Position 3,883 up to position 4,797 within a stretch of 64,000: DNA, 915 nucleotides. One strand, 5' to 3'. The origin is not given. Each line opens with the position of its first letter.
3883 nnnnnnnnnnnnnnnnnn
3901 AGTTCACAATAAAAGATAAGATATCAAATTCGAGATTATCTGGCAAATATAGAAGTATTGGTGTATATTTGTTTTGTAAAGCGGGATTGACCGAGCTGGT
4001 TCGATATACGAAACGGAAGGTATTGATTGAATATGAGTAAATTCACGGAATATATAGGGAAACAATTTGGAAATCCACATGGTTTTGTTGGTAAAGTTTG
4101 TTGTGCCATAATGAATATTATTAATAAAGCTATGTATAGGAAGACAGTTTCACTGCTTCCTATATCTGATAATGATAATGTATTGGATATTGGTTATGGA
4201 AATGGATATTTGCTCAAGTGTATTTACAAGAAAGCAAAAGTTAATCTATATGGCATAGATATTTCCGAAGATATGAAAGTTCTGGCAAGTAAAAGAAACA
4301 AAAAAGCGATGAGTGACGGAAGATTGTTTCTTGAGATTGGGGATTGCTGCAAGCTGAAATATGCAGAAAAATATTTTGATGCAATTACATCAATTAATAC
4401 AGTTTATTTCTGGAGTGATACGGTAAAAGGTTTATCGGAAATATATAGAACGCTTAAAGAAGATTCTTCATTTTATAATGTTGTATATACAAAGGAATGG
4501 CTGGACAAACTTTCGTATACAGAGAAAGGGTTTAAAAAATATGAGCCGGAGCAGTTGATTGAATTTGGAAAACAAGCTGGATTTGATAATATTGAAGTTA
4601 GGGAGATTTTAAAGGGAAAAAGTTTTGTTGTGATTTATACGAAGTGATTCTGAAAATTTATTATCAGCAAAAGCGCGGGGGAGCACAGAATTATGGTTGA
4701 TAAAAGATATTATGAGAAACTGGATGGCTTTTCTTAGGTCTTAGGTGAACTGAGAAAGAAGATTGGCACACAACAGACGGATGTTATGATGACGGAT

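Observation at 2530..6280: Cassette-like architecture: repeated ~130-bp leader module precedes successive cargo genes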

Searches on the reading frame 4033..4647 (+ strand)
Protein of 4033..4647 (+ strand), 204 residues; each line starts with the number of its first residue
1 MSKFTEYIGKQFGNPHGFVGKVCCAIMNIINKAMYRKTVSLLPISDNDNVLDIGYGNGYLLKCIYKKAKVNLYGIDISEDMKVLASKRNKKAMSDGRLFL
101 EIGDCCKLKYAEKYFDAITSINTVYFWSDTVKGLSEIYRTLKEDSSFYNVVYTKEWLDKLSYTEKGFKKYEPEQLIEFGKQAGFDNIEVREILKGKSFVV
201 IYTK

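Call 7: search_protein_families(library=pfam, proteins=[window:4033-4647:+], max_evalue=0.01)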
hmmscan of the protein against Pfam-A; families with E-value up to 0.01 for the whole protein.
window:4033-4647:+ (204 aa): 10 families
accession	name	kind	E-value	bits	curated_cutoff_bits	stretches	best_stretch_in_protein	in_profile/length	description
PF08241.18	Methyltransf_11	-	1.3e-15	58.2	21.2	1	51-147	1-93/95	Methyltransferase domain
PF13649.12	Methyltransf_25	-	4.7e-15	56.5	27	1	50-143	1-95/97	Methyltransferase domain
PF13847.12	Methyltransf_31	-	1.8e-12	47.6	27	1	44-158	1-119/145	Methyltransferase domain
PF13489.12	Methyltransf_23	-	1e-09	38.8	27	1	40-188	15-163/164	Methyltransferase domain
PF08242.18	Methyltransf_12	-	3e-08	34.7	30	1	51-144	1-95/98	Methyltransferase domain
PF01209.24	Ubie_methyltran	-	5.3e-07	29.7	20.1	1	37-170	38-169/233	ubiE/COQ5 methyltransferase family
PF01135.25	PCMT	-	7.9e-05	23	20.3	1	32-118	59-146/210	Protein-L-isoaspartate(D-aspartate) O-methyltransferase (PCMT)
PF13679.12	Methyltransf_32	-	0.00015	22.2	27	1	44-93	23-77/143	Methyltransferase domain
PF02353.26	CMAS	-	0.00029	20.7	27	1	35-123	51-136/273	Mycolic acid cyclopropane synthetase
PF07021.18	MetW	-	0.0055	16.8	21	1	44-81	11-48/193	Methionine biosynthesis protein MetW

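Call 14: find_encoding_contigs(protein=window:4033-4647:+, flank=8000, max_places=10)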
Protein window:4033-4647:+ (204 aa): 22 contigs read that carry it; 10 places shown.
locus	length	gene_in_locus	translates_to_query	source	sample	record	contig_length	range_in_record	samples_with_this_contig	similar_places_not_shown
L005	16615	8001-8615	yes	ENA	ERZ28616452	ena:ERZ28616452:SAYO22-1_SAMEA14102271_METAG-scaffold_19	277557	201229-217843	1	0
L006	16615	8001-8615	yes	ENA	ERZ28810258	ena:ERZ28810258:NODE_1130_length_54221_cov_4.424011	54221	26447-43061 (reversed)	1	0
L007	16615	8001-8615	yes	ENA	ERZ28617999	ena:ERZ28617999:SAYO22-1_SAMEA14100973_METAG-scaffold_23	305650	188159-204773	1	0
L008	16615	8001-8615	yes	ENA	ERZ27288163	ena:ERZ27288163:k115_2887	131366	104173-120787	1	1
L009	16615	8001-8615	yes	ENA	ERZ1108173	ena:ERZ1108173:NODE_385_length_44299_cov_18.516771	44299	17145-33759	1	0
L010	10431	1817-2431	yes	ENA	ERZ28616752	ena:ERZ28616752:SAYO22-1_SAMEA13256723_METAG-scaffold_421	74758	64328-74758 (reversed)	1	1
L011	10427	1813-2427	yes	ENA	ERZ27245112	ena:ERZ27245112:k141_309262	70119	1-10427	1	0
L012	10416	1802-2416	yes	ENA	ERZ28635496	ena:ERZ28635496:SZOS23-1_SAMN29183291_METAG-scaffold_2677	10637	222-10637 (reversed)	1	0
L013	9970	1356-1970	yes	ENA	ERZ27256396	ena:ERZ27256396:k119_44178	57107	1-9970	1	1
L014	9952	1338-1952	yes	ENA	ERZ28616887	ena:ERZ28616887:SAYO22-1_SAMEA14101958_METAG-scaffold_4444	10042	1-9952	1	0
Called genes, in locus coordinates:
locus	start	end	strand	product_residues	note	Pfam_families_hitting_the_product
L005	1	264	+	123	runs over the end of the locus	-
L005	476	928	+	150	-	PF12802:MarR_2, PF01047:MarR, PF01325:Fe_dep_repress (weak), PF09339:HTH_IclR (weak), PF22381:Staph_reg_Sar_Rot (weak)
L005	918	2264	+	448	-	PF01554:MatE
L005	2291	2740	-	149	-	PF00149:Metallophos (weak), PF12850:Metallophos_2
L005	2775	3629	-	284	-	PF02588:YitT_membrane, PF19700:DUF6198 (weak), PF10035:DUF2179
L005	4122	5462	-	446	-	PF00589:Phage_integrase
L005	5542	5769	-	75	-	-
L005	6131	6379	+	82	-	-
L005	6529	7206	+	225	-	PF00857:Isochorismatase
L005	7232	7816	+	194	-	PF00753:Lactamase_B, PF23023:Anti-Pycsar_Apyc1 (faint), PF19583:ODP (weak)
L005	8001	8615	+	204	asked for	PF01209:Ubie_methyltran (weak), PF13489:Methyltransf_23, PF13847:Methyltransf_31, PF08241:Methyltransf_11, PF08242:Methyltransf_12, PF13649:Methyltransf_25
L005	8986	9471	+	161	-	-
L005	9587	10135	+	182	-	-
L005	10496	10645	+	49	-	-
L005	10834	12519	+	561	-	PF00664:ABC_membrane (weak), PF03193:RsgA_GTPase (weak), PF02463:SMC_N (faint), PF00005:ABC_tran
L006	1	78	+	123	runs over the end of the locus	-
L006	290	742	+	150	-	PF12802:MarR_2, PF01047:MarR, PF01325:Fe_dep_repress (weak), PF09339:HTH_IclR (weak), PF22381:Staph_reg_Sar_Rot (weak)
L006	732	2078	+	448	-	PF01554:MatE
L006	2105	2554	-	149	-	PF00149:Metallophos (weak), PF12850:Metallophos_2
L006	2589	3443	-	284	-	PF02588:YitT_membrane, PF19700:DUF6198 (weak), PF10035:DUF2179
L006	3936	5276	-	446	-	PF00589:Phage_integrase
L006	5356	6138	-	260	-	PF23343:REP_ORF2-G2P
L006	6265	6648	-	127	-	-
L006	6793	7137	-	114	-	-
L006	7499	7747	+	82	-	-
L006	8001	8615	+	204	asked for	PF01209:Ubie_methyltran (weak), PF13489:Methyltransf_23, PF13847:Methyltransf_31, PF08241:Methyltransf_11, PF08242:Methyltransf_12, PF13649:Methyltransf_25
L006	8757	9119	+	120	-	-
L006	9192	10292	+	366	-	PF02661:Fic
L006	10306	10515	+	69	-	-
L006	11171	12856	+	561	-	PF00664:ABC_membrane (weak), PF03193:RsgA_GTPase (weak), PF00005:ABC_tran, PF02463:SMC_N (faint)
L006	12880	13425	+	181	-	PF13302:Acetyltransf_3, PF13420:Acetyltransf_4, PF00583:Acetyltransf_1, PF13673:Acetyltransf_10, PF13508:Acetyltransf_7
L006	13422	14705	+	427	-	PF09587:PGA_cap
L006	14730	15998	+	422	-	PF03313:SDH_alpha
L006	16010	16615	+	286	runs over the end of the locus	PF01134:GIDA (faint), PF07992:Pyr_redox_2, PF13738:Pyr_redox_3 (faint), PF07992:Pyr_redox_2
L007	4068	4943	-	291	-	PF00589:Phage_integrase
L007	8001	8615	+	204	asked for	PF01209:Ubie_methyltran (weak), PF13489:Methyltransf_23, PF13847:Methyltransf_31, PF08241:Methyltransf_11, PF08242:Methyltransf_12, PF13649:Methyltransf_25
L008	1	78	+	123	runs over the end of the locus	-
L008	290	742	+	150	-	PF12802:MarR_2, PF01047:MarR, PF01325:Fe_dep_repress (weak), PF09339:HTH_IclR (weak), PF22381:Staph_reg_Sar_Rot (weak)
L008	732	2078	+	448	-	PF01554:MatE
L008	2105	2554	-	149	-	PF00149:Metallophos (weak), PF12850:Metallophos_2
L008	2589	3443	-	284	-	PF02588:YitT_membrane, PF19700:DUF6198 (weak), PF10035:DUF2179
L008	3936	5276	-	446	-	PF00589:Phage_integrase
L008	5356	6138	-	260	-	PF23343:REP_ORF2-G2P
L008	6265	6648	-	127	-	-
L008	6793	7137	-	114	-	-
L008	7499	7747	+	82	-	-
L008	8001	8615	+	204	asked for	PF01209:Ubie_methyltran (weak), PF13489:Methyltransf_23, PF13847:Methyltransf_31, PF08241:Methyltransf_11, PF08242:Methyltransf_12, PF13649:Methyltransf_25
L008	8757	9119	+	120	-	-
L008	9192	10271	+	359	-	PF02661:Fic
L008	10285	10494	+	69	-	-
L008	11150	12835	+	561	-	PF00664:ABC_membrane (weak), PF03193:RsgA_GTPase (weak), PF02463:SMC_N (faint), PF00005:ABC_tran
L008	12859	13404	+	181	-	PF13302:Acetyltransf_3, PF13420:Acetyltransf_4, PF00583:Acetyltransf_1, PF13673:Acetyltransf_10, PF13508:Acetyltransf_7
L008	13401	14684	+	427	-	PF09587:PGA_cap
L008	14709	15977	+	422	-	PF03313:SDH_alpha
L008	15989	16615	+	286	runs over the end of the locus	PF01134:GIDA (faint), PF07992:Pyr_redox_2, PF13738:Pyr_redox_3 (faint), PF07992:Pyr_redox_2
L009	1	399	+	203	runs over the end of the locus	PF13240:Zn_Ribbon_1 (weak)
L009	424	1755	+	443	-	PF19085:Choline_bind_2 (faint), PF13354:Beta-lactamase2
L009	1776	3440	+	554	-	-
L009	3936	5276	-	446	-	PF00589:Phage_integrase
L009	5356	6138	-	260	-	PF23343:REP_ORF2-G2P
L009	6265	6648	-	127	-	-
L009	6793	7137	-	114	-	-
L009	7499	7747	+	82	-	-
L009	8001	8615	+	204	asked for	PF01209:Ubie_methyltran (weak), PF13489:Methyltransf_23, PF13847:Methyltransf_31, PF08241:Methyltransf_11, PF08242:Methyltransf_12, PF13649:Methyltransf_25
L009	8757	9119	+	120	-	-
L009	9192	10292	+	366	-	PF02661:Fic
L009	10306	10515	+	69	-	-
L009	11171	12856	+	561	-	PF00664:ABC_membrane (weak), PF03193:RsgA_GTPase (weak), PF02463:SMC_N (faint), PF00005:ABC_tran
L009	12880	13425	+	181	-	PF13302:Acetyltransf_3, PF13420:Acetyltransf_4, PF00583:Acetyltransf_1, PF13673:Acetyltransf_10, PF13508:Acetyltransf_7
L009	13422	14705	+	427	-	PF09587:PGA_cap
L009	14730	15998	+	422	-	PF03313:SDH_alpha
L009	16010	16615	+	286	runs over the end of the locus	PF01134:GIDA (faint), PF07992:Pyr_redox_2, PF13738:Pyr_redox_3 (faint), PF07992:Pyr_redox_2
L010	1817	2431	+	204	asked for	PF01209:Ubie_methyltran (weak), PF13489:Methyltransf_23, PF13847:Methyltransf_31, PF08241:Methyltransf_11, PF08242:Methyltransf_12, PF13649:Methyltransf_25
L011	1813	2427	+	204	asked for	PF01209:Ubie_methyltran (weak), PF13489:Methyltransf_23, PF13847:Methyltransf_31, PF08241:Methyltransf_11, PF08242:Methyltransf_12, PF13649:Methyltransf_25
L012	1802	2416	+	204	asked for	PF01209:Ubie_methyltran (weak), PF13489:Methyltransf_23, PF13847:Methyltransf_31, PF08241:Methyltransf_11, PF08242:Methyltransf_12, PF13649:Methyltransf_25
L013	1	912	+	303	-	?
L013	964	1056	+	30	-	-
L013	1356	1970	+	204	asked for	PF01209:Ubie_methyltran (weak), PF13489:Methyltransf_23, PF13847:Methyltransf_31, PF08241:Methyltransf_11, PF08242:Methyltransf_12, PF13649:Methyltransf_25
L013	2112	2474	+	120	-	-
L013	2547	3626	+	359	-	PF02661:Fic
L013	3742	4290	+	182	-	-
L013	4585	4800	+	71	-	PF13508:Acetyltransf_7 (weak), PF13673:Acetyltransf_10 (weak)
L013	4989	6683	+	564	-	PF03193:RsgA_GTPase (weak), PF02463:SMC_N (faint), PF00005:ABC_tran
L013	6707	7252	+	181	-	PF13302:Acetyltransf_3, PF13420:Acetyltransf_4 (weak), PF00583:Acetyltransf_1, PF13673:Acetyltransf_10, PF13508:Acetyltransf_7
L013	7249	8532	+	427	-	PF09587:PGA_cap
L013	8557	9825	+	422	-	PF03313:SDH_alpha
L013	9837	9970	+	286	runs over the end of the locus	PF01134:GIDA (faint), PF07992:Pyr_redox_2, PF13738:Pyr_redox_3 (faint), PF07992:Pyr_redox_2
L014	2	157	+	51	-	?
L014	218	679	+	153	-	PF00753:Lactamase_B, PF19583:ODP (weak), PF00753:Lactamase_B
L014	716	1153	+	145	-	-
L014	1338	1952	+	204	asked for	PF01209:Ubie_methyltran (weak), PF13489:Methyltransf_23, PF13847:Methyltransf_31, PF08241:Methyltransf_11, PF08242:Methyltransf_12, PF13649:Methyltransf_25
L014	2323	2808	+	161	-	-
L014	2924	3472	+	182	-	-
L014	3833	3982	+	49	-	-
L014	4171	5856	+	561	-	PF00664:ABC_membrane (weak), PF03193:RsgA_GTPase (weak), PF02463:SMC_N (faint), PF00005:ABC_tran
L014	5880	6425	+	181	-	PF13302:Acetyltransf_3, PF13420:Acetyltransf_4, PF00583:Acetyltransf_1, PF13673:Acetyltransf_10, PF13508:Acetyltransf_7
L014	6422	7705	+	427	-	PF09587:PGA_cap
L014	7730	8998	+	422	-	PF03313:SDH_alpha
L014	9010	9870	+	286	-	PF01134:GIDA (faint), PF07992:Pyr_redox_2, PF13738:Pyr_redox_3 (faint), PF07992:Pyr_redox_2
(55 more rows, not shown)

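Call 21: search_protein_families(library=pfam, proteins=[L013:1-912:+, L014:716-1153:+, L006:5356-6138:-, L006:6265-6648:-, L006:6793-7137:-, L006:3936-5276:-, L006:8757-9119:+], max_evalue=0.01)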
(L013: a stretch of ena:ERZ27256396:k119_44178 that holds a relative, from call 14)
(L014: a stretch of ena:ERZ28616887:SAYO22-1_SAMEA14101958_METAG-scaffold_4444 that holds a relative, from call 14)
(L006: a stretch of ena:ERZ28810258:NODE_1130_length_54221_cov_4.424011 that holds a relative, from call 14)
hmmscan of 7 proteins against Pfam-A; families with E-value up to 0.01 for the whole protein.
L013:1-912:+ (303 aa): 1 family
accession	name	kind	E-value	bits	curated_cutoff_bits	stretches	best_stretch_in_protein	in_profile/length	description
PF04986.18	Y2_Tnp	-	1.5e-65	221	20.9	1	53-238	1-180/183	Putative transposase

L014:716-1153:+ (145 aa): 0 families

L006:5356-6138:- (260 aa): 1 family
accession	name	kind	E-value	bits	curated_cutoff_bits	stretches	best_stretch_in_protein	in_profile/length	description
PF23343.2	REP_ORF2-G2P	-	8.8e-14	52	27.8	1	77-186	2-98/99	Replication-associated protein ORF2/G2P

L006:6265-6648:- (127 aa): 0 families

L006:6793-7137:- (114 aa): 0 families

L006:3936-5276:- (446 aa): 1 family
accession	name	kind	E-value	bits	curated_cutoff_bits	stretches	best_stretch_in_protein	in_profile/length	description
PF00589.27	Phage_integrase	-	1.8e-10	41.3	27.1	1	228-419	5-170/172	Phage integrase family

L006:8757-9119:+ (120 aa): 1 family
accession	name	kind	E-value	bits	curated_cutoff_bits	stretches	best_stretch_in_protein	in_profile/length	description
PF14196.11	ATC_hydrolase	-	0.006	17.8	28.1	1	25-119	3-94/145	L-2-amino-thiazoline-4-carboxylic acid hydrolase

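Call 40: find_homologous_proteins(query=L006:3936-5276:-, max_evalue=1e-10)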
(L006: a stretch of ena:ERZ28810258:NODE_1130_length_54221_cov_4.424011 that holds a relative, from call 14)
Query L006:3936-5276:- (446 aa): 341 proteins with E <= 1e-10 among 5019 candidates; the best 120 are listed.
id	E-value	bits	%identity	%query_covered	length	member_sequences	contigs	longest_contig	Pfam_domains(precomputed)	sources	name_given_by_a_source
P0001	1.2e-288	975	100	100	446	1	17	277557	PF00589.28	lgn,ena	-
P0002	4.3e-288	973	100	100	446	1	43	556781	PF00589.28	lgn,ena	-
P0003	4.8e-288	973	100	100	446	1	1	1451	PF00589.28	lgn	-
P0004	1.7e-287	971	100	100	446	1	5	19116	PF00589.28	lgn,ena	-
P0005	2.0e-287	971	100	100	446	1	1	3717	PF00589.28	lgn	-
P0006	2.0e-287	971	100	100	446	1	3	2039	PF00589.28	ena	-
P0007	2.1e-287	971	100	100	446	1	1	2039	PF00589.28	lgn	-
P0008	2.2e-287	971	100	100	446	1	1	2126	PF00589.28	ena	-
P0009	6.5e-287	969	99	100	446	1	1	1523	PF00589.28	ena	-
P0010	7.8e-287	969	100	100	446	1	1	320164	PF00589.28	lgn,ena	-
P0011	8.4e-287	969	100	100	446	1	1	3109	PF00589.28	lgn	-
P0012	1.0e-286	968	100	100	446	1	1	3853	PF00589.28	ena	-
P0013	1.2e-286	968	100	100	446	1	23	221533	PF00589.28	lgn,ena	-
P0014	1.2e-286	968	100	100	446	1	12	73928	PF00589.28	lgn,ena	-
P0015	3.3e-286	967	100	100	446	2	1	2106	PF00589.28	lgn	-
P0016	3.6e-286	967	100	100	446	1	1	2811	PF00589.28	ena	-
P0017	6.1e-286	966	99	100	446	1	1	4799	PF00589.28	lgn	-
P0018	2.8e-285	964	99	100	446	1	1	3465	PF00589.28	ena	-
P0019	2.9e-284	960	98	100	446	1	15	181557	PF00589.28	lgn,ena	-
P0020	1.0e-283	958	98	100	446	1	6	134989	PF00589.28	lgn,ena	-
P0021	1.0e-257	873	88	100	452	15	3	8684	PF00589.28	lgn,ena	-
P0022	5.5e-243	824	84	100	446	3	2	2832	PF00589.28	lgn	-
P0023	2.4e-203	694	99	72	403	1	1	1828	PF00589.28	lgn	-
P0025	1.2e-181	622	99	65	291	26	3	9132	PF00589.28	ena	-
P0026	1.9e-181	622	66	99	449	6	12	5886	PF00589.28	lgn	-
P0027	7.5e-178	610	64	98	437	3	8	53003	PF00589.28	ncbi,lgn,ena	-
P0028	1.2e-177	609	65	99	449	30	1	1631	PF00589.28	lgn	-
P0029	2.0e-177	608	63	99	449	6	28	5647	PF00589.28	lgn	-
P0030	2.8e-176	605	63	99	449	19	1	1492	PF00589.28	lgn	-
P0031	3.1e-176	605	63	99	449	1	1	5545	PF00589.28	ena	-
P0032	8.3e-176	603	65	96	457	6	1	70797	PF00589.28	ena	-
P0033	1.1e-175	603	62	99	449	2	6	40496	PF00589.28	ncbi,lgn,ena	-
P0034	1.4e-175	602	63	99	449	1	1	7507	PF00589.28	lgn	-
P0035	8.9e-175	600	63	99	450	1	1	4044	PF00589.28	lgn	-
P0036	2.1e-174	599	62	98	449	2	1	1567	PF00589.28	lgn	-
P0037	3.4e-174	598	63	98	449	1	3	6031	PF00589.28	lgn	-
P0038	9.2e-174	596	63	97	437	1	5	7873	PF00589.28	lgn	-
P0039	5.3e-173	594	62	100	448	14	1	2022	PF00589.28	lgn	-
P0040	5.5e-173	594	63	98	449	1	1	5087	PF00589.28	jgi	-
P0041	7.6e-173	593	62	97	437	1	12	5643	PF00589.28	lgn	-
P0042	8.4e-173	593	62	100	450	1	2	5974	PF00589.28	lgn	-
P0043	1.4e-171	589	62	98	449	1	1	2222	PF00589.28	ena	-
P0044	1.9e-171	589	63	97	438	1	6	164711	PF00589.28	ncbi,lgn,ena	-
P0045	2.9e-171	588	61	100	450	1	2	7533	PF00589.28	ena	-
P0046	4.0e-171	588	63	97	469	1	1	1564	PF00589.28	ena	-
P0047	5.4e-171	587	62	97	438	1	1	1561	PF00589.28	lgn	-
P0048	6.1e-171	587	62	97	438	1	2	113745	PF00589.28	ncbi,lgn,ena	-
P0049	1.5e-169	583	61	99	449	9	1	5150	PF00589.28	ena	-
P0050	3.5e-169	581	61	99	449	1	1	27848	PF00589.28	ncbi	-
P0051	1.6e-168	579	62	95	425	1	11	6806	PF00589.28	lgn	-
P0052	1.6e-168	579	60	99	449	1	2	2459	PF00589.28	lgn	-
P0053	4.6e-168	578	62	95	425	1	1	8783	PF00589.28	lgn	-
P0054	8.7e-168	577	61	99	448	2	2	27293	PF00589.28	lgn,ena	-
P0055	6.0e-167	574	61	98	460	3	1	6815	PF00589.28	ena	-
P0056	6.1e-167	574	60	99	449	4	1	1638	PF00589.28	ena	-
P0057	6.3e-167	574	61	98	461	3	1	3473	PF00589.28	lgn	-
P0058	1.1e-166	573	61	98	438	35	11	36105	PF00589.28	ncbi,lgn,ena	-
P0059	1.4e-166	573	60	99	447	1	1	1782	PF00589.28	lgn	-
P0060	1.5e-165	569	59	100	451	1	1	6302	PF00589.28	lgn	-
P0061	2.0e-164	566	59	100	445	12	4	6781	PF00589.28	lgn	-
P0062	2.7e-163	562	100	59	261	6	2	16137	PF00589.28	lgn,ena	-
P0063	9.5e-162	557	59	98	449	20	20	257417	PF00589.28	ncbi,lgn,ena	-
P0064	4.5e-160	551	60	97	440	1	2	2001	PF00589.28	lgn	-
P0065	1.1e-159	550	58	99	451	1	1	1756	PF00589.28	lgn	-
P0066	1.0e-156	540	59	95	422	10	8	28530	PF00589.28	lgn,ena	-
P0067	2.6e-148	513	55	100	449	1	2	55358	PF00589.28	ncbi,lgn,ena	-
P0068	4.1e-148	512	56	100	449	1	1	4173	PF00589.28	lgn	-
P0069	1.6e-145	503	55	99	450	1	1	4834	PF00589.28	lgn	-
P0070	2.9e-145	503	54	100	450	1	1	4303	PF00589.28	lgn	-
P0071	6.8e-145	501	57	93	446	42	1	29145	PF00589.28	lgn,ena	-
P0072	3.5e-142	492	52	100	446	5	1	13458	PF00589.28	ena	-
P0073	1.3e-140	487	52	100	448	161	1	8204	PF00589.28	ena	-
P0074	4.0e-140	486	55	96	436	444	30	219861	PF00589.28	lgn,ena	-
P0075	8.9e-140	484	54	99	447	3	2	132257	PF00589.28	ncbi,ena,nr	ncbi:MAG: tyrosine-type recombinase/integrase [Lachnospiraceae bacterium]|nr:tyrosine-type recombina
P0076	4.5e-135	469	62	78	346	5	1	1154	PF00589.28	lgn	-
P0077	9.7e-133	461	51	100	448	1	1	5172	PF22022.3,PF00589.28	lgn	-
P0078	1.5e-125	438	48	99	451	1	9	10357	PF00589.28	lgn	-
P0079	2.4e-123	430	52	92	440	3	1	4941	PF00589.28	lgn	-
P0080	4.3e-123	430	48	95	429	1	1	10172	PF00589.28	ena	-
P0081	2.5e-121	424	67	65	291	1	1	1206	PF00589.28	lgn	-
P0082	1.7e-119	418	51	89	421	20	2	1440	PF00589.28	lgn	-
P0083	1.2e-118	415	48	95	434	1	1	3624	PF00589.28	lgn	-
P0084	1.5e-118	415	52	88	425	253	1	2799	PF00589.28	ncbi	-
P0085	2.2e-118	414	48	96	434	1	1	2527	PF00589.28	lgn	-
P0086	2.9e-117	410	50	89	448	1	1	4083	PF00589.28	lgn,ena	-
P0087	1.6e-116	408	57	76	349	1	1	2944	PF00589.28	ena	-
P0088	1.8e-116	408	49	89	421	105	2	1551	PF00589.28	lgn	-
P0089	1.2e-115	405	51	88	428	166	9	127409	PF00589.28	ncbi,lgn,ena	-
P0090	2.2e-115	404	51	91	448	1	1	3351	PF00589.28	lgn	-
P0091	4.7e-115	403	50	87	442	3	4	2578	PF00589.28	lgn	-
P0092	5.4e-115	403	48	89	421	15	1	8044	PF00589.28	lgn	-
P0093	2.5e-114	401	49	91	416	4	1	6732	PF00589.28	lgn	-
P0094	7.0e-114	399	52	87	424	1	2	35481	PF00589.28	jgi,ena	-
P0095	9.2e-114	399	53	86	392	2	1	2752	PF00589.28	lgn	-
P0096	1.4e-113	398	49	90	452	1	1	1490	PF00589.28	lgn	-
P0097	1.8e-113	398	49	92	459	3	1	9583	PF00589.28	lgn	-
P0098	1.8e-113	398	49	90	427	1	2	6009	PF00589.28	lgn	-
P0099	2.6e-113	397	49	91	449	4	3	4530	PF00589.28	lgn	-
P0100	3.6e-113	397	51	89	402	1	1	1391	PF00589.28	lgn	-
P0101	4.5e-113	397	45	99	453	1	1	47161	PF00589.28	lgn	-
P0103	2.3e-112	394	43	88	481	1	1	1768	PF00589.28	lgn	-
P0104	2.5e-112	394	45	97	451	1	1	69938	PF00589.28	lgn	-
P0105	9.2e-112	392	50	88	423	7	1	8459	PF00589.28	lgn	-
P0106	1.9e-111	391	45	99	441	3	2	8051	PF00589.28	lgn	-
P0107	3.3e-111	390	49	85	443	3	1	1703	PF00589.28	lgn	-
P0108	7.8e-111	389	63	64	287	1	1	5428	PF00589.28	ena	-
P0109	9.8e-110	386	48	88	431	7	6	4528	PF00589.28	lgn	-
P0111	1.4e-109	385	47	91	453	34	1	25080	PF00589.28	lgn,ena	-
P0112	5.5e-108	380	46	89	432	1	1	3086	PF00589.28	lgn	-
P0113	8.0e-108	379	46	90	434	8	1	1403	PF00589.28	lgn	-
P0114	8.8e-108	379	48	91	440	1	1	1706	PF00589.28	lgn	-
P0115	1.4e-107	378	51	84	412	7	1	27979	PF00589.28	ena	-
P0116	3.9e-107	377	46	90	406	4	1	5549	PF00589.28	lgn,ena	-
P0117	4.4e-107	377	49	84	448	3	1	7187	PF00589.28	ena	-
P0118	4.9e-107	377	47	90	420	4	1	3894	PF00589.28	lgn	-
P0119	6.3e-107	376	43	98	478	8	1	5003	PF00589.28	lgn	-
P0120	1.7e-106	375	46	95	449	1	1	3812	PF00589.28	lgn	-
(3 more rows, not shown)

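Call 41: find_encoding_contigs(protein=P0021, flank=7000, max_places=3)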
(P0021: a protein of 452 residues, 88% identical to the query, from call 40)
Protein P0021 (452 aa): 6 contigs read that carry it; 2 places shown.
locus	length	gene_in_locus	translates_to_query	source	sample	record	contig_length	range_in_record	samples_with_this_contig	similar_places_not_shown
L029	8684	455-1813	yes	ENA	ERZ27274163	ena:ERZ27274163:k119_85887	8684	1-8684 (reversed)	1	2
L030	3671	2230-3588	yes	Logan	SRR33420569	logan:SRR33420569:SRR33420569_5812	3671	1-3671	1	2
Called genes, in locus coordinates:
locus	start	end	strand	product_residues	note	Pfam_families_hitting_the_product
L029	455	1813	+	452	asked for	PF00589:Phage_integrase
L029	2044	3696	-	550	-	PF00990:GGDEF, PF00563:EAL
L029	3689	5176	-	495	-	PF13646:HEAT_2 (weak), PF01170:UPF0020, PF05175:MTS, PF13847:Methyltransf_31 (weak)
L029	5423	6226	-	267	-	PF01510:Amidase_2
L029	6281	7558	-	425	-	PF00202:Aminotran_3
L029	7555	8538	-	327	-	PF00490:ALAD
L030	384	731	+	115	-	-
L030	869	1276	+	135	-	-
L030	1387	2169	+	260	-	PF23343:REP_ORF2-G2P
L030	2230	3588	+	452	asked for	PF00589:Phage_integrase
